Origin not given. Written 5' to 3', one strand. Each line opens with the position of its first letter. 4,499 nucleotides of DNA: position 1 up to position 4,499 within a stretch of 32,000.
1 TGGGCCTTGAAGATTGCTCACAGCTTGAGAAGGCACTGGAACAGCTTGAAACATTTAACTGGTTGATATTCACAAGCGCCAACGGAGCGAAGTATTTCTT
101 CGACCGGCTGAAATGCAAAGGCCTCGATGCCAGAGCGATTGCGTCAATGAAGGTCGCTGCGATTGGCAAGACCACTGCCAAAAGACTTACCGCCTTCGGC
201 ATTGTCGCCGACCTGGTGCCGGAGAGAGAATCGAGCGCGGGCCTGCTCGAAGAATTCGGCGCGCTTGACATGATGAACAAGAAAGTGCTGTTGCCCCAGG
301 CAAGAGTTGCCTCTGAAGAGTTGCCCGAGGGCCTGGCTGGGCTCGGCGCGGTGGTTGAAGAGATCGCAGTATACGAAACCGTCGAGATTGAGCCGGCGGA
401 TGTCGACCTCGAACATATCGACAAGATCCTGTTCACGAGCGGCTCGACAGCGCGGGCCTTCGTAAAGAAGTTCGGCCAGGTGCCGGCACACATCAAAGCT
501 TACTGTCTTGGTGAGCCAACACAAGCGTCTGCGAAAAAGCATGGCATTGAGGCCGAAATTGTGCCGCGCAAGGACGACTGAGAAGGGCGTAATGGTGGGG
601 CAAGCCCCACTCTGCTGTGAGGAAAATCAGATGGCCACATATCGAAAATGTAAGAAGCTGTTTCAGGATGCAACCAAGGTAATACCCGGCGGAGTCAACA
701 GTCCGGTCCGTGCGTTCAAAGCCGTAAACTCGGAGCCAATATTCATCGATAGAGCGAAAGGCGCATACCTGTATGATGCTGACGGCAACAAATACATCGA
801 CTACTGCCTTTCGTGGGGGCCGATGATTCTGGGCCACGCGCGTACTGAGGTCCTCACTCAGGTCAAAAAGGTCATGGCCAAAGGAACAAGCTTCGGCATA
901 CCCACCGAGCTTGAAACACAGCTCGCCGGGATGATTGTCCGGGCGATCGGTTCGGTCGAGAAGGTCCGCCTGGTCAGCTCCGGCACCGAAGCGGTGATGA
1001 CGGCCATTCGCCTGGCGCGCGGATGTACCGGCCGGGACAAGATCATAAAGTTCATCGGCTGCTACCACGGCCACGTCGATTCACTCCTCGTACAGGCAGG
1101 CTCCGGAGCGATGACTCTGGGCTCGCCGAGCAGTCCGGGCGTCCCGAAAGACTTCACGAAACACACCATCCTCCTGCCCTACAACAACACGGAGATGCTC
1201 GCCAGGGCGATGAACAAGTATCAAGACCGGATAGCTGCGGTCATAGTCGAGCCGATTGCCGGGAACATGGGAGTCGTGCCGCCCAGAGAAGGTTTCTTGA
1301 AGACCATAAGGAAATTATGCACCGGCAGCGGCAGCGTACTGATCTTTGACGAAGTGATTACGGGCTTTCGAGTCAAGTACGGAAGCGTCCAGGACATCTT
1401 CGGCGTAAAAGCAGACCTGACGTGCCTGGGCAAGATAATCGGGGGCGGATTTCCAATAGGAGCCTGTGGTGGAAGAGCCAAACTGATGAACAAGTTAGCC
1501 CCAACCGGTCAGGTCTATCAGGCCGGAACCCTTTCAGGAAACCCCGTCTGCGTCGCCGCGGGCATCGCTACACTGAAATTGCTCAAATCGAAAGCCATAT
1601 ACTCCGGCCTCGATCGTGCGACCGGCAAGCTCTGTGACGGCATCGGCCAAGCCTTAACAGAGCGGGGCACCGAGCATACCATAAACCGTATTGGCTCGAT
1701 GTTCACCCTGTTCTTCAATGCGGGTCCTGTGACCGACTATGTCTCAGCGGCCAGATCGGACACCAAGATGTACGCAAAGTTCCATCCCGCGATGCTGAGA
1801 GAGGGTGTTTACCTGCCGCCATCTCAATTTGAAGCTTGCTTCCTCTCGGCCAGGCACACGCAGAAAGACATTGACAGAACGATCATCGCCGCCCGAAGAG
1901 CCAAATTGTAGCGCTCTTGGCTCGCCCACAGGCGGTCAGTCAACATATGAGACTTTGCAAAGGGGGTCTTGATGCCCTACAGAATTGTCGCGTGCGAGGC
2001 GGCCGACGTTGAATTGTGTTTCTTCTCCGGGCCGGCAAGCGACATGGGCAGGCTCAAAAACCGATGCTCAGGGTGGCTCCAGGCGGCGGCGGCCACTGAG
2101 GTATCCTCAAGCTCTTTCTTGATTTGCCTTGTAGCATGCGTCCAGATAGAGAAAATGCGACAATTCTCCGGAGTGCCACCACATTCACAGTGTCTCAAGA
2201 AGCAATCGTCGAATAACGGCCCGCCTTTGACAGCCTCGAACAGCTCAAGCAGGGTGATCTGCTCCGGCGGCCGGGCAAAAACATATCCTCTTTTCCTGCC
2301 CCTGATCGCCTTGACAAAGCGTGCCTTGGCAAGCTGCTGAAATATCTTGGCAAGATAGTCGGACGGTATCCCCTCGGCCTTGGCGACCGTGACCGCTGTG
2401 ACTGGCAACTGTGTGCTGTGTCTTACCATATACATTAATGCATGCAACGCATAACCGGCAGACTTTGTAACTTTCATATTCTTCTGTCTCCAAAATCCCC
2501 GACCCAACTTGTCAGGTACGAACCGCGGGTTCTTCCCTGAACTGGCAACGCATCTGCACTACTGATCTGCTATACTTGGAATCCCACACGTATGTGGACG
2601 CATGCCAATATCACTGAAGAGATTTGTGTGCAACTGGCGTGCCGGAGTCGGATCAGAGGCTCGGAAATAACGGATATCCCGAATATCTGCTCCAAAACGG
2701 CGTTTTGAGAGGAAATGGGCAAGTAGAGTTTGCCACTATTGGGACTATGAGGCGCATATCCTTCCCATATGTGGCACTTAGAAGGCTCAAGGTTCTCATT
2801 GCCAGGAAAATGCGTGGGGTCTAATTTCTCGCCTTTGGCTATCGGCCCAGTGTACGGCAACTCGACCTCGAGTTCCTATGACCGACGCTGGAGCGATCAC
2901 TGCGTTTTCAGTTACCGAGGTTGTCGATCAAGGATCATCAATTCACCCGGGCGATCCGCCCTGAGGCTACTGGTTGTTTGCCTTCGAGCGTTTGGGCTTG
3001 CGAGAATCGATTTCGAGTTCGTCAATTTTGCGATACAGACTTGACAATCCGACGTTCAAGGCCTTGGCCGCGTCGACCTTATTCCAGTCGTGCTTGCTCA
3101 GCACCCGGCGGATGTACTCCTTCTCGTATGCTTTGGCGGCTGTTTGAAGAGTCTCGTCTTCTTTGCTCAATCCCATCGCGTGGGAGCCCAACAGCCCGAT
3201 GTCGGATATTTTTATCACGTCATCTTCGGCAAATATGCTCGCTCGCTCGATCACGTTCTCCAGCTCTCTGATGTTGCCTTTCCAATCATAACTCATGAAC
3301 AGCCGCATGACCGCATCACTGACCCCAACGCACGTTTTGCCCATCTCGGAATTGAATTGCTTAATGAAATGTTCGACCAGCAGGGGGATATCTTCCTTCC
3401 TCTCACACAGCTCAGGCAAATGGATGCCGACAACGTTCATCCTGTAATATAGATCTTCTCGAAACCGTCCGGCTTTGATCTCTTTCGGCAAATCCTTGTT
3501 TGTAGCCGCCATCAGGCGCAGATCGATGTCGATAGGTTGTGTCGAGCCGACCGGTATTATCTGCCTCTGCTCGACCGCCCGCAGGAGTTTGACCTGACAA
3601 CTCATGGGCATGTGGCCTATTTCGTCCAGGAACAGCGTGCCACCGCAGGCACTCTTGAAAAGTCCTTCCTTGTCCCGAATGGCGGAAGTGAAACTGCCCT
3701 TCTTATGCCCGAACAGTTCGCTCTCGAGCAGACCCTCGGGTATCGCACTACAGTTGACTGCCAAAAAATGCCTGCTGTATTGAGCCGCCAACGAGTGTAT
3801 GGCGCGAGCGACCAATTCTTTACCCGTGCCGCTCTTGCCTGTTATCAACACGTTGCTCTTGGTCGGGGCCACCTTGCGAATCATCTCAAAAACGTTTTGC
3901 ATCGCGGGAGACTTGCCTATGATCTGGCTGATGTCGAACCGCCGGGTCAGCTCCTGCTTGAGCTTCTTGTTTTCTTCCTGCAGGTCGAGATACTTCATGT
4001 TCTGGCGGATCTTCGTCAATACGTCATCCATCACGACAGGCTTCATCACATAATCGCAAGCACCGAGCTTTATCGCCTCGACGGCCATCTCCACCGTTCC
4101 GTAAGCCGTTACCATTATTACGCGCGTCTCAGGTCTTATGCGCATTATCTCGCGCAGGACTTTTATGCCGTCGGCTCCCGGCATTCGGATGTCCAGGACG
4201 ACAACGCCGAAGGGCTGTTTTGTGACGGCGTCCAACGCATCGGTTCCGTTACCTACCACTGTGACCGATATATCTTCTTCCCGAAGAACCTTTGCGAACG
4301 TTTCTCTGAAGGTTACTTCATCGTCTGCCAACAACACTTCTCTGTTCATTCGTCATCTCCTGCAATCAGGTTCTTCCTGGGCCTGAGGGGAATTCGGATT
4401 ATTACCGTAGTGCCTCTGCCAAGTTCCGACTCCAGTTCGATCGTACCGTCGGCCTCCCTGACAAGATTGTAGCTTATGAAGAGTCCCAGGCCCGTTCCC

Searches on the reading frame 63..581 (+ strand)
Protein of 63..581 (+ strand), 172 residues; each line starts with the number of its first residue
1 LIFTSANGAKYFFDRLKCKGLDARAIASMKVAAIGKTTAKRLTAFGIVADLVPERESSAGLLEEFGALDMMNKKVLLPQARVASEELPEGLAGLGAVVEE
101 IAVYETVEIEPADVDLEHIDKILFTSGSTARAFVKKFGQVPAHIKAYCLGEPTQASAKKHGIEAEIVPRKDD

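Call 42: search_protein_families(library=pfam, proteins=[window:63-581:+], max_evalue=0.01)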
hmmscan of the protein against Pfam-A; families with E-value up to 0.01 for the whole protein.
window:63-581:+ (172 aa): 1 family
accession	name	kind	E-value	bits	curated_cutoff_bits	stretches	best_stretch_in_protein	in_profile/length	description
PF02602.20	HEM4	-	2.2e-42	145.2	27.5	1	2-170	45-223/231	Uroporphyrinogen-III synthase HemD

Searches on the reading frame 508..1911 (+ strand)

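Call 6: search_protein_families(library=pfam, proteins=[window:508-1911:+], max_evalue=0.001)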
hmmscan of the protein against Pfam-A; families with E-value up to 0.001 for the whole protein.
window:508-1911:+ (467 aa): 1 family
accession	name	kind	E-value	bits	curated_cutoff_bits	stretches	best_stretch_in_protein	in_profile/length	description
PF00202.27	Aminotran_3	-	1.9e-70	238.1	30.5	1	73-430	4-379/403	Aminotransferase class-III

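Call 20: search_protein_families(library=ncbifam, proteins=[window:508-1911:+], max_evalue=0.00001)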
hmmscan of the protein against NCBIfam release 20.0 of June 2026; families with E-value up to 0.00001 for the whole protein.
window:508-1911:+ (467 aa): 68 families (the best 25 are shown)
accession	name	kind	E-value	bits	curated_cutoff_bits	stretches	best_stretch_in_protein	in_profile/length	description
NF000818.0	PRK00062.1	subfamily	1.2e-195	650.2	398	1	46-465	4-423/429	glutamate-1-semialdehyde 2,1-aminomutase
TIGR00713.1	hemL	equivalog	8.5e-190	630.9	527.3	1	48-464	2-418/423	glutamate-1-semialdehyde 2,1-aminomutase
NF009055.0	PRK12389.1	equivalog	3.7e-160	533.2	637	1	45-465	3-424/431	glutamate-1-semialdehyde 2,1-aminomutase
NF001864.0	PRK00615.1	equivalog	6.5e-119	397.3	706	1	45-457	4-417/433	glutamate-1-semialdehyde aminotransferase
NF041362.1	GntE_guanitoxin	equivalog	3.3e-109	365.3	525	1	45-459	5-426/426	guanitoxin biosynthesis PLP-dependent transaminase GntE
NF004856.0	PRK06209.1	equivalog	3.1e-67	227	486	1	42-464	5-411/450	glutamate-1-semialdehyde 2,1-aminomutase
NF005453.0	PRK07046.1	subfamily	1.2e-61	208.8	425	1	74-461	55-443/453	transaminase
TIGR00707.1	argD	subfamily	2.9e-48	164.6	410.05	1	74-417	7-343/381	acetylornithine/succinylornithine family transaminase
NF002874.0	PRK03244.1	equivalog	9.2e-46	156.4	457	1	77-381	26-321/399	acetylornithine transaminase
NF004426.0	PRK05769.1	equivalog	1.2e-44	152.8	552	1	74-366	34-339/441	acetyl ornithine aminotransferase family protein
NF005993.0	PRK08117.1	subfamily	1.2e-44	152.6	574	1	77-367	26-331/433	aspartate aminotransferase family protein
NF045491.1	LysJ_Sulfobales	equivalog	4.3e-41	141.1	700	1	76-366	10-290/386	[LysW]-aminoadipate semialdehyde/glutamate semialdehyde transaminase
NF005692.0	PRK07495.1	equivalog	3e-40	138.2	724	1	78-375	24-330/425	4-aminobutyrate--2-oxoglutarate transaminase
TIGR00700.1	GABAtrnsam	equivalog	5.6e-39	133.9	506.65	1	74-414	13-367/420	4-aminobutyrate--2-oxoglutarate transaminase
NF002797.0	PRK02936.1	equivalog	6.6e-39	133.7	496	1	70-385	5-309/385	acetylornithine transaminase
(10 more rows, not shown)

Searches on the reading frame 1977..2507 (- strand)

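Call 7: search_protein_families(library=pfam, proteins=[window:1977-2507:-], max_evalue=0.001)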
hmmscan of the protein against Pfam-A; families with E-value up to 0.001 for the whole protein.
window:1977-2507:- (176 aa): 1 family
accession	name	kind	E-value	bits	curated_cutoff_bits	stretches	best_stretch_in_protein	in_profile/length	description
PF02082.26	Rrf2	-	2.7e-29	102.4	30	1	14-139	2-127/132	Iron-dependent Transcriptional regulator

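Call 20: search_protein_families(library=ncbifam, proteins=[window:1977-2507:-], max_evalue=0.00001)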
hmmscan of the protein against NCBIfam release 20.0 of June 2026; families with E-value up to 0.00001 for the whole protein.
window:1977-2507:- (176 aa): 7 families
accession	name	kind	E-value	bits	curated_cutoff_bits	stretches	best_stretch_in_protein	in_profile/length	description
TIGR00738.1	rrf2_super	superfamily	1.9e-27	95.7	73.3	1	11-139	1-128/132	Rrf2 family transcriptional regulator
TIGR02010.1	IscR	equivalog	1.3e-16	60.7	207.55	1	11-140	1-128/135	Fe-S cluster assembly transcriptional regulator IscR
TIGR02944.1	suf_reg_Xantho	equivalog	1.6e-16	60.9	110.65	1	11-139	2-128/130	SUF system Fe-S cluster assembly regulator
NF008886.0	PRK11920.1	equivalog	3e-14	53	193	1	11-127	1-116/153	iron-responsive transcriptional regulator RirA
NF008240.0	PRK11014.1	equivalog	2.2e-11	43.9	182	1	11-139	1-125/141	nitric oxide-sensing transcriptional repressor NsrR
NF047409.1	Cys_reg_CymR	equivalog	2.6e-11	43.8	195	1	11-95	1-85/139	cysteine metabolism transcriptional regulator CymR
NF008110.0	PRK10857.1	equivalog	2.6e-10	40.3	275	1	11-137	1-125/164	Fe-S cluster assembly transcriptional regulator IscR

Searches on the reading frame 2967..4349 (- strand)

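Call 6: search_protein_families(library=pfam, proteins=[window:2967-4349:-], max_evalue=0.001)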
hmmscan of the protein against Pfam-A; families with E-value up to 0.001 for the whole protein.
window:2967-4349:- (460 aa): 9 families
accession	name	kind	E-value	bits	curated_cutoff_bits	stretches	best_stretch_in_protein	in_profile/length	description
PF00158.32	Sigma54_activat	-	9.4e-68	227.6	20.2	1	143-309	1-167/168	Sigma-54 interaction domain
PF00072.30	Response_reg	-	2.1e-29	102.4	30.2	1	5-114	1-110/111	Response regulator receiver domain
PF25601.1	AAA_lid_14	-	1.5e-25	89.3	27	1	316-384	2-70/87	AAA+ ATPase lid domain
PF14532.12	Sigma54_activ_2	-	4.9e-20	72.6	25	1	144-314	1-138/138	Sigma-54 interaction domain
PF02954.25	HTH_8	-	1.2e-09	38.2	22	1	409-444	6-41/42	Bacterial regulatory protein, Fis family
PF07728.20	AAA_5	-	2.1e-06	28.2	22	1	166-285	1-123/139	AAA domain (dynein-related subfamily)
PF00004.35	AAA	-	0.00013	22.9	21.2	1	167-298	1-125/131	ATPase family associated with various cellular activities (AAA)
PF01078.27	Mg_chelatase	-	0.00016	21.6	20.3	0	160-193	18-51/207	Magnesium chelatase, subunit ChlI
PF07724.20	AAA_2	-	0.00059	20.4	27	0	164-264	3-104/166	AAA domain (Cdc48 subfamily)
